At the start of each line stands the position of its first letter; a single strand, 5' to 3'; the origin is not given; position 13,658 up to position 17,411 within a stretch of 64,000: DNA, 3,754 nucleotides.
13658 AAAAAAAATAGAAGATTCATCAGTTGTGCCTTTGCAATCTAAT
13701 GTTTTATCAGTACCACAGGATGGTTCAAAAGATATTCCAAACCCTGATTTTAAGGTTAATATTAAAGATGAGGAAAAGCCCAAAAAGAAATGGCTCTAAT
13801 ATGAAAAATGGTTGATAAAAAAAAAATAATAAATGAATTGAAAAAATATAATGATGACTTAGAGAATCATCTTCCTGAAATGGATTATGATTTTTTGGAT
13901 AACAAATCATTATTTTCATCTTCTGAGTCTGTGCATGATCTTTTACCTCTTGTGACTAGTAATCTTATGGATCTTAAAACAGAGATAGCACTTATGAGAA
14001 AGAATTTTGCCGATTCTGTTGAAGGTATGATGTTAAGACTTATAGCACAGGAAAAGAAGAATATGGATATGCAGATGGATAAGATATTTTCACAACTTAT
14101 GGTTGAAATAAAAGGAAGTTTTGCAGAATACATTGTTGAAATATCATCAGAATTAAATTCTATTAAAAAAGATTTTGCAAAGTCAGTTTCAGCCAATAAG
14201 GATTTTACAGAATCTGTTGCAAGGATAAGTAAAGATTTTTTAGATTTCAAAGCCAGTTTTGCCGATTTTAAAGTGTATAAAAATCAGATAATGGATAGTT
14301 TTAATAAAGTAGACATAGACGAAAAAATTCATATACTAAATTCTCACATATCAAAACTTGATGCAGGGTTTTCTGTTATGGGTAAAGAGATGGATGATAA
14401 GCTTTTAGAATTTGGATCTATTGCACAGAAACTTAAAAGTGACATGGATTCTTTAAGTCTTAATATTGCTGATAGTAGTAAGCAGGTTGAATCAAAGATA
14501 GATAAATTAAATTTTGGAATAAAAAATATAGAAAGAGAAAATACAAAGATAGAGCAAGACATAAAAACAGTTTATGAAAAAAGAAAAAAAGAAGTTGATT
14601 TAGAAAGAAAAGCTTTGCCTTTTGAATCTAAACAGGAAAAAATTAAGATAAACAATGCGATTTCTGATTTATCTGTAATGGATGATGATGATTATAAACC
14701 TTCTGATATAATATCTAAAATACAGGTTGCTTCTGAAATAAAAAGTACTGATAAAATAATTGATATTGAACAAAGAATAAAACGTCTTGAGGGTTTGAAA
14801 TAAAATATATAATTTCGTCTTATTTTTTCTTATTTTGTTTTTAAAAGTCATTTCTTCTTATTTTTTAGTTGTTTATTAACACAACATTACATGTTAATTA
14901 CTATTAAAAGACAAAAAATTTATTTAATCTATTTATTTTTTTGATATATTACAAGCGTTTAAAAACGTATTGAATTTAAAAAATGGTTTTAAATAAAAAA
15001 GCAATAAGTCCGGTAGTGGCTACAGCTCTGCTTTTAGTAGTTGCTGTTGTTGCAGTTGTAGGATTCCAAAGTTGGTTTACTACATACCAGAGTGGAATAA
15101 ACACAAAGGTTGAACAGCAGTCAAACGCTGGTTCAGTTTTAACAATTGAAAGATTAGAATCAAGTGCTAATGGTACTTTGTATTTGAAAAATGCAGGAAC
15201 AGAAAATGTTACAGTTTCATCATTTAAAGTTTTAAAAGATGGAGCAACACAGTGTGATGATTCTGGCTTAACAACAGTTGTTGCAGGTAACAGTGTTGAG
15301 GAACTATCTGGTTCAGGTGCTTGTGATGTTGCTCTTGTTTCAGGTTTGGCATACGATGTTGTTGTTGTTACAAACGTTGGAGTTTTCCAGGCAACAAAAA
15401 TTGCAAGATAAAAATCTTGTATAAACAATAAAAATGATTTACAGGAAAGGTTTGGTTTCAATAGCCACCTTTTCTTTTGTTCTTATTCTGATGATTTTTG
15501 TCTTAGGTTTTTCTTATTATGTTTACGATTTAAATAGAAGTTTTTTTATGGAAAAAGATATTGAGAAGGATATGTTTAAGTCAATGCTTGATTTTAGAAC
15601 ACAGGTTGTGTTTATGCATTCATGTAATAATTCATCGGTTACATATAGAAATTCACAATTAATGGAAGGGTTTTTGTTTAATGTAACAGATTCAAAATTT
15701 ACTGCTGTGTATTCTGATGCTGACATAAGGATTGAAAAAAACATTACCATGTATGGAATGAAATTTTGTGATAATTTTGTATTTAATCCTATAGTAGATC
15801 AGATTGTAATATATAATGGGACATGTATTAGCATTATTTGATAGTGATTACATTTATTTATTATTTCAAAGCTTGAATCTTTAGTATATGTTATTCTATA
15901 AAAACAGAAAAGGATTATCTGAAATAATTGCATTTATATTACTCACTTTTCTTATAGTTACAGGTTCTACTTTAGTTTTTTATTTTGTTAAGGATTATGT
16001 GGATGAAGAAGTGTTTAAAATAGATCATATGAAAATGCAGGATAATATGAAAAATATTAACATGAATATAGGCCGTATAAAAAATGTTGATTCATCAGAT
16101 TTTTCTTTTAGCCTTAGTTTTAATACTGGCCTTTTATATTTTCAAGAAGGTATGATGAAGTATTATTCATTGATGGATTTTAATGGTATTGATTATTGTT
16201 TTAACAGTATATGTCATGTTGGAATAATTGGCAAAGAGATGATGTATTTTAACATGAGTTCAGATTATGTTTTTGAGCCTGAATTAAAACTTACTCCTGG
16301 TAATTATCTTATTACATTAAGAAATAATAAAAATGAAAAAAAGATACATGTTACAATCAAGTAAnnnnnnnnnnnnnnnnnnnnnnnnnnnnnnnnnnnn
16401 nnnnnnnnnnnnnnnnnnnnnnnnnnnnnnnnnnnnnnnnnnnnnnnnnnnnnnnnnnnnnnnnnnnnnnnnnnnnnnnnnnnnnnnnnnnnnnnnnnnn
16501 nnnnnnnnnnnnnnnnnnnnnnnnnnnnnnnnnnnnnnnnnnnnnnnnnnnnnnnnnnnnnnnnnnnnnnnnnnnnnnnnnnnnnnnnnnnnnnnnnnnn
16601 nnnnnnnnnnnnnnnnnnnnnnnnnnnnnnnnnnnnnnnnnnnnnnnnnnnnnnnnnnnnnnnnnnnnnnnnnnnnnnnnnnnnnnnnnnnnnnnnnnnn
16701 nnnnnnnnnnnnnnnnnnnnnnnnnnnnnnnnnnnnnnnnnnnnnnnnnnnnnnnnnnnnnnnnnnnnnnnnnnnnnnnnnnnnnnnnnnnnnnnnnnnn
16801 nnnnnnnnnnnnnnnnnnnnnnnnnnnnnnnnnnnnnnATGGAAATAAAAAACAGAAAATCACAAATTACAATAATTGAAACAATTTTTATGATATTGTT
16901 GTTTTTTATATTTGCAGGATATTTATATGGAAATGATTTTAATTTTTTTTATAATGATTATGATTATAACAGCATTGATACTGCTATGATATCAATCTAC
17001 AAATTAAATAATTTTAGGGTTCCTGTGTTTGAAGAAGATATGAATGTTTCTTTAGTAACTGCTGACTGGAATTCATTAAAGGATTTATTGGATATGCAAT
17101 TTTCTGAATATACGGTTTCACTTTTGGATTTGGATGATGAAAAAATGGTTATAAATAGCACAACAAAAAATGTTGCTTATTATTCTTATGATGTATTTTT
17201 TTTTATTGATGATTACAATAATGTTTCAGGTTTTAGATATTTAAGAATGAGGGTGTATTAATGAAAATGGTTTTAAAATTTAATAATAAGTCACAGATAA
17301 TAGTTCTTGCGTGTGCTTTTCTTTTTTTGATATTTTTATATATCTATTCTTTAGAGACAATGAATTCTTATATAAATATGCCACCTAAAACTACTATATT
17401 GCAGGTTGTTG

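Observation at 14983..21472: Complete Tad-like archaeal type IV pilus locus: pilin + five minor-pilin-like genes + extended ATPase + split TadB/TadC platform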

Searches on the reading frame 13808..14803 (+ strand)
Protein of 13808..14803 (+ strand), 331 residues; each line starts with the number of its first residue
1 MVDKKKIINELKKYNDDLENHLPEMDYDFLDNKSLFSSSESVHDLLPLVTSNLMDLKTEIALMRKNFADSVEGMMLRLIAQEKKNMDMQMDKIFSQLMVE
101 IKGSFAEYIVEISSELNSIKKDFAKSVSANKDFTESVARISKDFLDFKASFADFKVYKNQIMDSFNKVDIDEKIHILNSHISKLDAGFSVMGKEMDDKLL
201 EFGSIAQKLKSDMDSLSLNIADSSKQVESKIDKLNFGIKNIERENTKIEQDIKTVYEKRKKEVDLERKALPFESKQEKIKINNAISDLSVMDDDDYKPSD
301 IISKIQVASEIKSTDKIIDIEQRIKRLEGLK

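Call 8: search_protein_families(library=pfam, proteins=[window:13808-14803:+], max_evalue=0.01)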
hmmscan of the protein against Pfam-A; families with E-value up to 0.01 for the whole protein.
window:13808-14803:+ (331 aa): 1 family
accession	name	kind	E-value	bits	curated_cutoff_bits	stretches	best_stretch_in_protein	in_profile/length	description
PF04513.17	Baculo_PEP_C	-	0.0087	16.6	38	0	202-253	47-95/140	Baculovirus polyhedron envelope protein, PEP, C terminus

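Call 74: search_protein_families(library=ncbifam, proteins=[window:13808-14803:+], max_evalue=0.05)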
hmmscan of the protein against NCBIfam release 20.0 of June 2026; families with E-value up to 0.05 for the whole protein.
window:13808-14803:+ (331 aa): 1 family
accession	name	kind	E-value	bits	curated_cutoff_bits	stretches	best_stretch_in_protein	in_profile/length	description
NF049871.2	cytotoxin_MakA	exception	0.049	12.6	320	0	173-252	113-188/354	alpha-pore-forming cytotoxin MakA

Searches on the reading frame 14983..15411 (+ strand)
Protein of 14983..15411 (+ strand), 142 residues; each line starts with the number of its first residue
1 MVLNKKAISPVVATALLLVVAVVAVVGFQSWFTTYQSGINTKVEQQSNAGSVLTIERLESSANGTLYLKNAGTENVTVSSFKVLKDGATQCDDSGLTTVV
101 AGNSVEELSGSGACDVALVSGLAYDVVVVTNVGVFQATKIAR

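Call 3: search_protein_families(library=pfam, proteins=[window:14983-15411:+], max_evalue=0.1)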
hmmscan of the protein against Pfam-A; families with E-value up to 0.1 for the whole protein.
window:14983-15411:+ (142 aa): 3 families
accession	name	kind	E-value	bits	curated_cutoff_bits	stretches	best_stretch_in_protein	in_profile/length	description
PF07790.16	Pilin_N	-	0.0057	17.9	25.2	1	6-88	1-76/78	Archaeal Type IV pilin, N-terminal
PF16982.10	Flp1_like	-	0.022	14.7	33.5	1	11-48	11-48/49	Putative Flagellin, Flp1-like, domain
PF21633.3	MOV-10_Ig-like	-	0.06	13.9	27.4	0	33-85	5-57/126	Helicase MOV-10, Ig-like domain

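Call 4: search_protein_families(library=ncbifam, proteins=[window:14983-15411:+], max_evalue=0.1)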
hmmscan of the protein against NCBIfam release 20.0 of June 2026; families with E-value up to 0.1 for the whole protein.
window:14983-15411:+ (142 aa): 6 families
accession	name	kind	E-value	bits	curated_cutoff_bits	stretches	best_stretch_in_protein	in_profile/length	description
TIGR02537.2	arch_flag_Nterm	domain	9e-07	28.3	20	1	4-27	1-24/33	archaellin/type IV pilin N-terminal domain-containing protein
NF046073.1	UpsA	equivalog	6.2e-06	26.4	130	1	5-136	1-126/136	pilin subunit UpsA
NF052591.1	ArlG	equivalog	0.0027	17.7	110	1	11-99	21-107/148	archaellum stator protein ArlG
NF052590.1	ArlF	equivalog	0.03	14.5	110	0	40-134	43-137/137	archaellum stator protein ArlF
NF042931.1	SAG1386_EF1546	equivalog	0.054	13.6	80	1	6-106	24-121/158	SAG1386/EF1546 family surface-associated protein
NF046074.1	UpsB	equivalog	0.092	12.8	70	0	6-81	1-80/126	pilin subunit UpsB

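Call 30: search_solved_structures(query=window:14983-15411:+, max_evalue=1, show_alignments=2)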
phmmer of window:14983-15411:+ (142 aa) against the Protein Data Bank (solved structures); distinct sequences matched with E-value up to 1: 5.
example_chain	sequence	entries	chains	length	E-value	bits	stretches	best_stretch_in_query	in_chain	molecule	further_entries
8fk7_A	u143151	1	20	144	4.3e-08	36.8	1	3-136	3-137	Flagellin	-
6hzi_A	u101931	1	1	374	0.33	14.6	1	83-140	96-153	Peptidoglycan D,D-transpeptidase FtsI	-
3j1r_A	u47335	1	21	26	0.56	13.8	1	8-32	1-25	archaeal adhesion filament core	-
3hks_A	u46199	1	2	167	0.56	13.8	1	62-134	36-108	Eukaryotic translation initiation factor 5A-2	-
5kyh_A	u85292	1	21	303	0.57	13.8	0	8-53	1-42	Iho670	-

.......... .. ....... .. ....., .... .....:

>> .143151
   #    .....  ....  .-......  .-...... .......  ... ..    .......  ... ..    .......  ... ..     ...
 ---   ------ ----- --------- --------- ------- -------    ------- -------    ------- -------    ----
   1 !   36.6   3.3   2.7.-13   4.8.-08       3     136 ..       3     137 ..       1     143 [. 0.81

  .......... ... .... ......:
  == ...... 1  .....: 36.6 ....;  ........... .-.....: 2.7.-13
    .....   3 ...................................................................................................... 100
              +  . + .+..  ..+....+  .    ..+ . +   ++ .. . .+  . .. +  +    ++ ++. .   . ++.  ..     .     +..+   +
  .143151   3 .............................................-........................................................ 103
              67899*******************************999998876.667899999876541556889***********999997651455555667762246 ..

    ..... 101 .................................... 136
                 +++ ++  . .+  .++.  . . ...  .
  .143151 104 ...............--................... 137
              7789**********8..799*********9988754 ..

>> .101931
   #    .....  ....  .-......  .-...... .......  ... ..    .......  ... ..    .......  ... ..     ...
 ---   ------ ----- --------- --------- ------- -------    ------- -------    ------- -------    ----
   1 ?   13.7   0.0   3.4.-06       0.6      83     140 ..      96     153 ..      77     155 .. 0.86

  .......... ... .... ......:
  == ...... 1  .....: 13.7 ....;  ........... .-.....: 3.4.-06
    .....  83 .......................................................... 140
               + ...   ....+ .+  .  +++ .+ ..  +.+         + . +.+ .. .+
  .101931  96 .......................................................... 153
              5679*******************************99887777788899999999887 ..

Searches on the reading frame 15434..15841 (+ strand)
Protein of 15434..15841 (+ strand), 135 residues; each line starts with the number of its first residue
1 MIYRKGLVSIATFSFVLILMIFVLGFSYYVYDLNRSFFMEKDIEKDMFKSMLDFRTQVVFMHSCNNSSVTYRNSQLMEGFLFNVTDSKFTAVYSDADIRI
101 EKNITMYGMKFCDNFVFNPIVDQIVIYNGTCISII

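Call 3: search_protein_families(library=pfam, proteins=[window:15434-15841:+], max_evalue=0.1)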
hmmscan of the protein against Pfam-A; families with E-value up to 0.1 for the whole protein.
window:15434-15841:+ (135 aa): 0 families

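Call 4: search_protein_families(library=ncbifam, proteins=[window:15434-15841:+], max_evalue=0.1)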
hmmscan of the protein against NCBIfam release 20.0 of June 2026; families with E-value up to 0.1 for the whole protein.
window:15434-15841:+ (135 aa): 0 families

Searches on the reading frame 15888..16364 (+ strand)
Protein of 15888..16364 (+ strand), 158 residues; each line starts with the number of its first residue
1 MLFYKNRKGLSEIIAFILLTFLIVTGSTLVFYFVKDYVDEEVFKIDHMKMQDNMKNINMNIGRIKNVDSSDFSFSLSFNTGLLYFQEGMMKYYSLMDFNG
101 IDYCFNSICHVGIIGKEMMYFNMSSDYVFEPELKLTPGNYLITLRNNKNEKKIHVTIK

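Call 3: search_protein_families(library=pfam, proteins=[window:15888-16364:+], max_evalue=0.1)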
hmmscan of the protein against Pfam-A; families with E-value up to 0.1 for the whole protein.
window:15888-16364:+ (158 aa): 0 families

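Call 4: search_protein_families(library=ncbifam, proteins=[window:15888-16364:+], max_evalue=0.1)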
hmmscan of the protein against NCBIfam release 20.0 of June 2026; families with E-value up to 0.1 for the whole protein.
window:15888-16364:+ (158 aa): 1 family
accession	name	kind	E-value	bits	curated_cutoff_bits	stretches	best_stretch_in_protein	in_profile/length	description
NF047991.1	RP671aFamTckup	equivalog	0.01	15.8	120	1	15-55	34-74/80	RP671a family tick cell line-upregulated protein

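Call 45: search_solved_structures(query=A2, max_evalue=10)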
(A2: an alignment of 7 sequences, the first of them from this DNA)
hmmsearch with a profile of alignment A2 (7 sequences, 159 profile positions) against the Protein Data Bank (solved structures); distinct sequences matched with E-value up to 10: 1.
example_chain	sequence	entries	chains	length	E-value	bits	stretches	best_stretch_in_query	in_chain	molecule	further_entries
8fk7_A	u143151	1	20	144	1.1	12.1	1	6-55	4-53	Flagellin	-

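Call 46: search_protein_families(library=pfam, alignment_id=A2, max_evalue=1)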
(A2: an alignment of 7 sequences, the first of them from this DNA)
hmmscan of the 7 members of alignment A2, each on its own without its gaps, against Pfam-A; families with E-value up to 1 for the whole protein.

A. member 1, seq(158 aa): 0 families

B. families by the number of members that match (of 7 scanned): 14 families
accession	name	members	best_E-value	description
PF23960.2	DUF7289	3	6.6e-06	Family of unknown function (DUF7289)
PF03930.20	Flp_N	1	0.015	Recombinase Flp protein N-terminus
PF14524.12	Wzt_C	1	0.042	Wzt C-terminal domain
PF02263.25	GBP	1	0.063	Guanylate-binding protein, N-terminal domain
PF20729.2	PE-PGRS_C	1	0.068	PE-PGRS C-terminal aspartyl peptidase-like domain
PF07009.16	NusG_II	1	0.068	NusG domain II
PF13670.12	PepSY_2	1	0.074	Peptidase propeptide and YPEB domain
PF07522.19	DRMBL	1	0.08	DNA repair metallo-beta-lactamase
PF09981.14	DUF2218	1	0.089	Uncharacterized protein conserved in bacteria (DUF2218)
PF08605.16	Rad9_Rad53_bind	1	0.094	Fungal Rad9-like Rad53-binding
PF03356.20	Pox_LP_H2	1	0.11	Viral late protein H2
PF22565.1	mSLOG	1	0.12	Minimal SLOG domain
PF07790.16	Pilin_N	1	0.12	Archaeal Type IV pilin, N-terminal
PF09604.15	Potass_KdpF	1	0.61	F subunit of K+-transporting ATPase (Potass_KdpF)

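Call 54: find_homologous_proteins(query=A2, max_evalue=0.001)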
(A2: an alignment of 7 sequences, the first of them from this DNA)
Query A2 (7 sequences) (158 aa, profile of the alignment): 9 proteins with E <= 0.001 among 1950 candidates.
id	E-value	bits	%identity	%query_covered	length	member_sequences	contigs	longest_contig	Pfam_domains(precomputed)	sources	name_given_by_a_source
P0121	1.0e-59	219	100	100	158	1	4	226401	-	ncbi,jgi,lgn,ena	-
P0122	3.8e-59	217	28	91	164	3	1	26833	-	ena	-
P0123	1.9e-56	208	27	89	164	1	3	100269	-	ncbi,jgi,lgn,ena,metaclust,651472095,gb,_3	metaclust:\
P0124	4.7e-52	194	32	95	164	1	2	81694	-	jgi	jgi:hypothetical protein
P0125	4.1e-50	187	28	91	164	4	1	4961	-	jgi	jgi:hypothetical protein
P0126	6.2e-50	187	30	94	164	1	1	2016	-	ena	-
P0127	1.7e-49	185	26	94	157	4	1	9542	-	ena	-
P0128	1.9e-48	182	26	91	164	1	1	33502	-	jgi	jgi:hypothetical protein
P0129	1.4e-45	173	27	92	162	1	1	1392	-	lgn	-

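Call 61: predict_structure(alignment_id=A3)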
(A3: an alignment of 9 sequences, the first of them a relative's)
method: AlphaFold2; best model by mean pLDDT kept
length: 158 residues; sequences in the alignment: 9
mean_pLDDT: 86.7   pTM: 0.74
mean pLDDT of the five models: 86.7, 86.0, 85.8, 85.5, 85.0
residues with pLDDT >= 90: 74; 70-90: 73; 50-70: 6; < 50: 5
segments of 3 or more residues with pLDDT < 50: 1-5
pLDDT, mean of each block of 10 residues (from residue 1): 53 84 89 87 91 90 82 93 92 89 90 92 82 95 89 91
secondary structure, 60 per line:
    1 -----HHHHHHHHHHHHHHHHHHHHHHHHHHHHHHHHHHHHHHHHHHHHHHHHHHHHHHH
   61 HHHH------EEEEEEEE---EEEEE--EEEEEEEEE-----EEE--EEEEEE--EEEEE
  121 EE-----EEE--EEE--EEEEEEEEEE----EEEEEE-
elements in order: H6-64 E71-78 E82-86 E89-97 E103-105 E108-113 E116-122 E128-130 E133-135 E138-147 E152-157

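Call 63: search_protein_representatives(alignment_id=A3)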
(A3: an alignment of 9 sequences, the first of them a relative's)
Query: 9 sequences, 162 profile positions. Proteins with E-value up to 0.001 (for the whole library): 73; up to 1e-10: 57; up to 1e-30: 31. The best 73 are listed.
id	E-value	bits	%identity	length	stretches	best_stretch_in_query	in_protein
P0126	3.9e-72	257.5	-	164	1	2-162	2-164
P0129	4.6e-64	231.2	-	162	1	1-162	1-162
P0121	3.0e-59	215.6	-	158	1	6-162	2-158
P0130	5.6e-43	162.7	-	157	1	7-162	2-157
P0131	6.8e-42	159.2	-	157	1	7-162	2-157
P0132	1.5e-40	154.8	-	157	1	7-162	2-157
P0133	2.8e-40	153.9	-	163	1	1-162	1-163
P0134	3.4e-40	153.6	-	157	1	9-162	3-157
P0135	1.1e-38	148.8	-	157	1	8-161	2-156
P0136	2.1e-38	147.8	-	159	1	6-162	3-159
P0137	2.2e-38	147.8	-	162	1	6-160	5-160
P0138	4.1e-38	146.9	-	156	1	7-158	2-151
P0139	7.9e-38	145.9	-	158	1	7-162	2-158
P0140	1.0e-36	142.3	-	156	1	9-161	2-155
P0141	1.7e-36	141.6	-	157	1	8-161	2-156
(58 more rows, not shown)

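Call 69: fold_search(model_id=the predicted structure, library=pdb)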
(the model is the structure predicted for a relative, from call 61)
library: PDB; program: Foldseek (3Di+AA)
matches with E <= 10: 1447; with E <= 0.001: 0
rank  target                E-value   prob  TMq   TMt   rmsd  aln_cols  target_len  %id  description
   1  7uot_L                4.3e-02  0.11  0.11  0.15  16.0       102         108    5  Native Lassa glycoprotein in complex with neutralizing antibodies 8.9F and 37.2D (released 2022-11-02)
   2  9b7l_L                6.1e-02  0.11  0.13  0.16  15.4       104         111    5  Fab2-2 in complex with the capsid of Adeno-associated virus type 9 (released 2025-04-16)
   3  2qhl_D                6.9e-02  0.13  0.16  0.21  14.6       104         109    6  Crystal Structure of Novel Immune-Type Receptor 10 Extracellular Fragment from Ictalurus punctatus (released 2008-06-24)
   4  4pri_D                7.3e-02  0.18  0.15  0.12  15.9       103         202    8  Crystal structure of TK3 TCR-HLA-B*35:08-HPVG complex (released 2014-04-16)
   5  6u0l_J                7.3e-02  0.11  0.13  0.17  15.5       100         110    5  Asymmetrically open conformational state (Class I) of HIV-1 Env trimer BG505 SOSIP.664 in complex with sCD4 and E51 Fa (released 2019-12-11)
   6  4ww1_A                9.7e-02  0.18  0.15  0.13  16.1        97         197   12  Crystal structure of human TCR Alpha Chain-TRAV21-TRAJ8 and Beta Chain-TRBV7-8 (released 2016-02-03)
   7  2qhl_C                1.0e-01  0.11  0.15  0.19  14.4       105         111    8  Crystal Structure of Novel Immune-Type Receptor 10 Extracellular Fragment from Ictalurus punctatus (released 2008-06-24)
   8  7y8j_L                1.0e-01  0.09  0.14  0.17  15.2       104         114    4  3D1 in complex with 6-mer HR1 peptide from SARS-CoV-2 (released 2023-07-12)
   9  6mid_L                1.2e-01  0.11  0.13  0.17  16.1       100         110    6  Cryo-EM structure of the ZIKV virion in complex with Fab fragments of the potently neutralizing human monoclonal antib (released 2019-01-16)
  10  5cba_D                1.2e-01  0.08  0.13  0.16  15.4       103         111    4  3B4 in complex with CXCL13 - 3B4-CXCL13 (released 2015-11-04)
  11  8dwy_L                1.2e-01  0.08  0.13  0.16  15.7       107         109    8  Chikungunya VLP in complex with neutralizing Fab CHK-265 (asymmetric unit) (released 2023-05-31)
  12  7zlk_N                1.3e-01  0.09  0.13  0.17  16.4        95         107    3  AMC009 SOSIPv5.2 in complex with Fabs ACS114 and ACS122 (released 2022-09-21)
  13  1oay_N                1.3e-01  0.08  0.14  0.17  15.2       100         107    7  Antibody multispecificity mediated by conformational diversity (released 2004-01-15)
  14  3lrh_A                1.3e-01  0.07  0.13  0.16  16.3       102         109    5  Structure of anti-huntingtin VL domain in complex with huntingtin peptide (released 2011-02-23)
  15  7t6x_D                1.3e-01  0.06  0.13  0.15  15.5        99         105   11  Cryo-EM structure of full-length hepatitis C virus E1E2 glycoprotein in complex with AR4A, AT12009, and IGH505 Fabs (released 2022-11-02)
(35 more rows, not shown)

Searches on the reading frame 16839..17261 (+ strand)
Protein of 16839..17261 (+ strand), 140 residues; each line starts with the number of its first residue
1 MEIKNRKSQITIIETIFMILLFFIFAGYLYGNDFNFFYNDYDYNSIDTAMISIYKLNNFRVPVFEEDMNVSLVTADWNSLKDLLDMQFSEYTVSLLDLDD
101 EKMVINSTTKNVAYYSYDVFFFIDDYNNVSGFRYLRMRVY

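Call 3: search_protein_families(library=pfam, proteins=[window:16839-17261:+], max_evalue=0.1)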
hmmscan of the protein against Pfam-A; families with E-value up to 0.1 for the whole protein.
window:16839-17261:+ (140 aa): 0 families

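Call 4: search_protein_families(library=ncbifam, proteins=[window:16839-17261:+], max_evalue=0.1)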
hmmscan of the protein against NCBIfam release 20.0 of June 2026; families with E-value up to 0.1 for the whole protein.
window:16839-17261:+ (140 aa): 0 families
